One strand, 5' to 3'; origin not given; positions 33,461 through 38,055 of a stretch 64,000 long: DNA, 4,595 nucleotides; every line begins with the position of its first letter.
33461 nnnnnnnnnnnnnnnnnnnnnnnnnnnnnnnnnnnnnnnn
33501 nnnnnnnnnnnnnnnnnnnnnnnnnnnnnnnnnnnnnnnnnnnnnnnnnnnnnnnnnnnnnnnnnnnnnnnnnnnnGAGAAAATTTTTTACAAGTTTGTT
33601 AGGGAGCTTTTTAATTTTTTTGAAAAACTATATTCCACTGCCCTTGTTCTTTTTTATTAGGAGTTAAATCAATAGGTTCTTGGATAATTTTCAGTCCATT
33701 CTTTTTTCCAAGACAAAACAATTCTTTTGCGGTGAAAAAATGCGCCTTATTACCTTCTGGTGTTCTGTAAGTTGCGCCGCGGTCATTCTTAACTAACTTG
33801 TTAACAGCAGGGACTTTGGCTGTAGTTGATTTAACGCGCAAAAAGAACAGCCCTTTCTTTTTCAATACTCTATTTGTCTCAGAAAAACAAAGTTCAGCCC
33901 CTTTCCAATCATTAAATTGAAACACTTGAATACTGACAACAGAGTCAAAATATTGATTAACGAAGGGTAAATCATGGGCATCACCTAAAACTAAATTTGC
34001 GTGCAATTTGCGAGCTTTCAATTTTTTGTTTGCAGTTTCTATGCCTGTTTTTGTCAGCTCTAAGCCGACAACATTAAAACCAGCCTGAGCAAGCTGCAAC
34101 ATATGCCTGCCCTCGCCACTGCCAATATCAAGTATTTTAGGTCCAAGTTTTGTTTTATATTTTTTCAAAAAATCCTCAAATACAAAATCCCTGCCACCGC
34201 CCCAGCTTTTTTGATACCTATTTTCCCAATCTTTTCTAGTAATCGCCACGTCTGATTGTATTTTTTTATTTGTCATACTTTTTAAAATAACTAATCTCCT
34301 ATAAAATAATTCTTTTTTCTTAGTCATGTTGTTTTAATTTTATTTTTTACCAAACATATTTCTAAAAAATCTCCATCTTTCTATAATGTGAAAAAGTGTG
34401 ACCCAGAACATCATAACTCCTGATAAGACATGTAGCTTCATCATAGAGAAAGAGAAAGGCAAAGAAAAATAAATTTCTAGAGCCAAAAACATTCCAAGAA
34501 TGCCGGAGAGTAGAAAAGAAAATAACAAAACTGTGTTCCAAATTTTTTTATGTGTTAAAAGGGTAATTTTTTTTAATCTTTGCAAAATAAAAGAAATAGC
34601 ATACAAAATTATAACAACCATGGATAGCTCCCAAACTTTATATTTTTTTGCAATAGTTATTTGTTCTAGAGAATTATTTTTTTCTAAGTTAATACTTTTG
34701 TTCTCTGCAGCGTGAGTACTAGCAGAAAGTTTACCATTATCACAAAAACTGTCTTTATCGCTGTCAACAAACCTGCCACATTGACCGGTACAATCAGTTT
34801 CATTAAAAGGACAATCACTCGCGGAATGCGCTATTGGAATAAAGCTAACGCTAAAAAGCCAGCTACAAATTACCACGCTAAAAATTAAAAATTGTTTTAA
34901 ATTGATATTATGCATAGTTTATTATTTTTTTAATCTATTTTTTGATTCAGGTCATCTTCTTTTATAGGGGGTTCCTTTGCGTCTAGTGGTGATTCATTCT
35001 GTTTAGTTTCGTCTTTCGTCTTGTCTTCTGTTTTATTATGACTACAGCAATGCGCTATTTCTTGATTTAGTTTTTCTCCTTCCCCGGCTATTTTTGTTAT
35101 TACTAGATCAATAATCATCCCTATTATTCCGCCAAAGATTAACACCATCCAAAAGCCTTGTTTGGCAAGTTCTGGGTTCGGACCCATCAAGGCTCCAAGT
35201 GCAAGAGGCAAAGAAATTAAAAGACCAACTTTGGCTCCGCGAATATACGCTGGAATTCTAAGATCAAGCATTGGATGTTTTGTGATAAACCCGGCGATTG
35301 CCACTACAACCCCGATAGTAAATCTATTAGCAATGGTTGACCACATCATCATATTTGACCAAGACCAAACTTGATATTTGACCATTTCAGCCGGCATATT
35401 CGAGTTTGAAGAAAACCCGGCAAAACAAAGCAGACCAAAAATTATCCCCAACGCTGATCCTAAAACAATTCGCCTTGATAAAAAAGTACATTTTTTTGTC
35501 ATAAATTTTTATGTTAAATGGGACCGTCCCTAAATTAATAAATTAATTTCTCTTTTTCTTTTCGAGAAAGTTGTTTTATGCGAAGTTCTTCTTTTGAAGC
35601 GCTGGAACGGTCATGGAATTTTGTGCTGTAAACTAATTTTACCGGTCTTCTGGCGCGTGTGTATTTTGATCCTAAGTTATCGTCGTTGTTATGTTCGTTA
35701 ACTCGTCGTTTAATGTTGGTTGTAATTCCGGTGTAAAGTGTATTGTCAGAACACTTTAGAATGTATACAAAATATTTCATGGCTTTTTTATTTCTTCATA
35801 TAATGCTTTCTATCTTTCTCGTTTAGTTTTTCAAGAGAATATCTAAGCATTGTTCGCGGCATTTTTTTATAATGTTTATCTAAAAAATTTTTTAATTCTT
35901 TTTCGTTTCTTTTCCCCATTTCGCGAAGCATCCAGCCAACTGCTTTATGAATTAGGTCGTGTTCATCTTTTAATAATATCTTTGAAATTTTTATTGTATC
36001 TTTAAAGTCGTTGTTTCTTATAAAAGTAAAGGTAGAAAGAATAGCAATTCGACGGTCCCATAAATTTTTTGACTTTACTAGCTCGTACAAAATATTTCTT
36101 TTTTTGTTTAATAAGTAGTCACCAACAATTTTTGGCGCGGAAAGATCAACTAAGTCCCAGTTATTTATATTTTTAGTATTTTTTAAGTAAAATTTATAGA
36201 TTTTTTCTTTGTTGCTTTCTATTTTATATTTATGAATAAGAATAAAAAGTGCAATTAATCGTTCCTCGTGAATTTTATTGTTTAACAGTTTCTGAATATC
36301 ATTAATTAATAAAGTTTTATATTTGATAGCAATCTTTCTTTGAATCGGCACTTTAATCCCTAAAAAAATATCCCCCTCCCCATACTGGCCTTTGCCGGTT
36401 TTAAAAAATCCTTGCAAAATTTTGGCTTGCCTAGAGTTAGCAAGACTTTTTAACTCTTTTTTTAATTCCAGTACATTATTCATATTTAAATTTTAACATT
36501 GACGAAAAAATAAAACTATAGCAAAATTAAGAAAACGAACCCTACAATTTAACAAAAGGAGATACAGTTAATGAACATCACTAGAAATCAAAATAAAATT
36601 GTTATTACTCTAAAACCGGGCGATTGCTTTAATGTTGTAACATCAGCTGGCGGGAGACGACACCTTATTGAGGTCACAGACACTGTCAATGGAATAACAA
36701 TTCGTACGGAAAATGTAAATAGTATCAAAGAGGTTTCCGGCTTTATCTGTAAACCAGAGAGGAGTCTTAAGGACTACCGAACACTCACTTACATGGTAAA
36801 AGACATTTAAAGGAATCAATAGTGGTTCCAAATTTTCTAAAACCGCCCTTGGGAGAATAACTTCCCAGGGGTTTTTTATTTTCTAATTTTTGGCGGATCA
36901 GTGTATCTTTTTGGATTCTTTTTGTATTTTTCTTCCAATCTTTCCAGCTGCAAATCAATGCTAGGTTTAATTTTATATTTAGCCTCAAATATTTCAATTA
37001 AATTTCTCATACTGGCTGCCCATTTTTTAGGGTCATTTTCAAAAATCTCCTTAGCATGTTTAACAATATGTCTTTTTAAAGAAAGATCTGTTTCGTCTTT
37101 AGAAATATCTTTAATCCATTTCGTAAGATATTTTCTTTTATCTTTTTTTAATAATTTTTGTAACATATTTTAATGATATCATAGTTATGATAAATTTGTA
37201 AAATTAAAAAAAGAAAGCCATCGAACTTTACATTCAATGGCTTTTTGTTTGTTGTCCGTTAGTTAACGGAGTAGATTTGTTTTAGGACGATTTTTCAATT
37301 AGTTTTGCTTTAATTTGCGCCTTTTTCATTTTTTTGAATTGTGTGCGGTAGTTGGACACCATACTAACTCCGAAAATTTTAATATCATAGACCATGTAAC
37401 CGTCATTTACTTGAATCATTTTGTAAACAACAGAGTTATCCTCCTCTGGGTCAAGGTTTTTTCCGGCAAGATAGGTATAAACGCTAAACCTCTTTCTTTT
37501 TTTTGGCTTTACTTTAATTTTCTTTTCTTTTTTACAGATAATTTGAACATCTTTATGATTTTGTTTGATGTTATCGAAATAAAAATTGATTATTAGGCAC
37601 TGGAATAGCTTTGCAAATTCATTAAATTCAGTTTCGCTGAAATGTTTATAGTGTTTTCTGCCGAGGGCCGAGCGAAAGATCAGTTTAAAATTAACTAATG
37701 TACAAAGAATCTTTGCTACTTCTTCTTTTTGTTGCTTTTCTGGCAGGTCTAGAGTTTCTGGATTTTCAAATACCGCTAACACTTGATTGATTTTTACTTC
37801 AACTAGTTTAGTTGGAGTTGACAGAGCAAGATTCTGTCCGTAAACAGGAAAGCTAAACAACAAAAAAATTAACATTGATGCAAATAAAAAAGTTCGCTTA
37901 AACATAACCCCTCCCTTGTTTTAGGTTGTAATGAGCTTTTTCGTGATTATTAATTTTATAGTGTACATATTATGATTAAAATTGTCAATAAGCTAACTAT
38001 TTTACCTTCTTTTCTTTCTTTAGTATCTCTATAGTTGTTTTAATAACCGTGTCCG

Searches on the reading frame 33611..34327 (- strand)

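Call 10: search_protein_families(library=pfam, proteins=[window:33611-34327:-])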
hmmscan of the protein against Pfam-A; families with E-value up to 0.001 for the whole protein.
window:33611-34327:- (238 aa): 9 families
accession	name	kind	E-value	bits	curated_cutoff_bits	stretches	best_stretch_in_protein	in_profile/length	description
PF08241.18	Methyltransf_11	-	2.3e-19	70.2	21.2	1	66-163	1-95/95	Methyltransferase domain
PF13649.12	Methyltransf_25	-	7.7e-19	68.6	27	1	65-159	1-97/97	Methyltransferase domain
PF13847.12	Methyltransf_31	-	6.1e-16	58.9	27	1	64-181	6-124/145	Methyltransferase domain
PF02353.26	CMAS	-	6.5e-12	45.8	27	1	53-216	54-202/273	Mycolic acid cyclopropane synthetase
PF13489.12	Methyltransf_23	-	9.7e-09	35.6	27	1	59-216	20-163/164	Methyltransferase domain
PF08242.18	Methyltransf_12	-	6.9e-08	33.6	30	1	66-161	1-98/98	Methyltransferase domain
PF02390.23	Methyltransf_4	-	1.2e-06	28.5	24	1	63-128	3-69/173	Putative methyltransferase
PF01209.24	Ubie_methyltran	-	7.4e-06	25.9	20.1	1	56-162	41-150/233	ubiE/COQ5 methyltransferase family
PF03848.20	TehB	-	1.7e-05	24.8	20.4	1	62-160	31-129/193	Tellurite resistance protein TehB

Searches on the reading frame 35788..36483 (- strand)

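Call 10: search_protein_families(library=pfam, proteins=[window:35788-36483:-])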
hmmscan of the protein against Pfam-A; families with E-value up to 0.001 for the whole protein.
window:35788-36483:- (231 aa): 1 family
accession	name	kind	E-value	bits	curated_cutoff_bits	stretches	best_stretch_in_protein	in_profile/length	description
PF08713.17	DNA_alkylation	-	2.9e-65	220.3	21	1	7-220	1-213/213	DNA alkylation repair enzyme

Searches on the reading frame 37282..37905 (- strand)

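Call 10: search_protein_families(library=pfam, proteins=[window:37282-37905:-])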
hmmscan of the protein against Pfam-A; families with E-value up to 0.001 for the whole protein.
window:37282-37905:- (207 aa): 1 family
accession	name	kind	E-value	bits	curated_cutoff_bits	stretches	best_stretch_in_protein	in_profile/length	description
PF05494.18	MlaC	-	2.7e-24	86.3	26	1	39-203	4-161/166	MlaC protein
